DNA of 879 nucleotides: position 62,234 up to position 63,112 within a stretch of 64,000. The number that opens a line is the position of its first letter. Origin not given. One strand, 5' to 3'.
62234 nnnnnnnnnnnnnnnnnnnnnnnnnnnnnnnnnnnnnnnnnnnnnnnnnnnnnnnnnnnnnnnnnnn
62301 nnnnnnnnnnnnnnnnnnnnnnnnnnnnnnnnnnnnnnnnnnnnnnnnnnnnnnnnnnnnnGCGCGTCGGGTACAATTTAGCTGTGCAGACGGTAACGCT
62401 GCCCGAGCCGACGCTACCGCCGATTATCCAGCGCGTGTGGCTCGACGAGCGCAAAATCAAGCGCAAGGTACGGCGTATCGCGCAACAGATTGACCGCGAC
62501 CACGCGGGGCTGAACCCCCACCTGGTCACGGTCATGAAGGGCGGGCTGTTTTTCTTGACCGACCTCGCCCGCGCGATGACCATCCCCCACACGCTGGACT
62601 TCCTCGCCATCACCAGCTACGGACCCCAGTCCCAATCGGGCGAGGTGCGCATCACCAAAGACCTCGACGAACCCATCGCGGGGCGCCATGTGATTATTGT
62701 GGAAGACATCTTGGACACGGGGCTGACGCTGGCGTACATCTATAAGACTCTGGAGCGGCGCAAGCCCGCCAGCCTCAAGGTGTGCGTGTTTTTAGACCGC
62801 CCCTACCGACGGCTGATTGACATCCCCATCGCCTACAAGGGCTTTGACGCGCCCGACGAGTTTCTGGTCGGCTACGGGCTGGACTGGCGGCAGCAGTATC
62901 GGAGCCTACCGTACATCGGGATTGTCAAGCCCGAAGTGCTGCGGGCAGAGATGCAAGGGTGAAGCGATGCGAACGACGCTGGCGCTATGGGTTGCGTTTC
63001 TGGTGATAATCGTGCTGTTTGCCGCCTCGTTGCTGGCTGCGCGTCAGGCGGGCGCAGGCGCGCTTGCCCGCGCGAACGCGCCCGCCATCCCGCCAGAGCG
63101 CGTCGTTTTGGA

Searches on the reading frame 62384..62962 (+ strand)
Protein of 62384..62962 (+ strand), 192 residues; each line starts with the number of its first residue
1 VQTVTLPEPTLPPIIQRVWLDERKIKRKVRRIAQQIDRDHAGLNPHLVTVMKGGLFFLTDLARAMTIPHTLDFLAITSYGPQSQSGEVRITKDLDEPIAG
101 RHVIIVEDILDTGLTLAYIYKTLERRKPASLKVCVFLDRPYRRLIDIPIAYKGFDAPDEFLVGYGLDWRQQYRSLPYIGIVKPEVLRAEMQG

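Call 11: search_protein_families(library=pfam, proteins=[window:62384-62962:+], max_evalue=0.01)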
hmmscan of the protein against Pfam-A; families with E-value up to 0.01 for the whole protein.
window:62384-62962:+ (192 aa): 2 families
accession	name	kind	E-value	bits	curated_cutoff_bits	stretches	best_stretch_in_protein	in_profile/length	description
PF00156.33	Pribosyltran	-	2e-27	95.9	26.3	1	21-167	7-156/158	Phosphoribosyl transferase domain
PF14681.12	UPRTase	-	0.0024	17.8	27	1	44-127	67-147/206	Uracil phosphoribosyltransferase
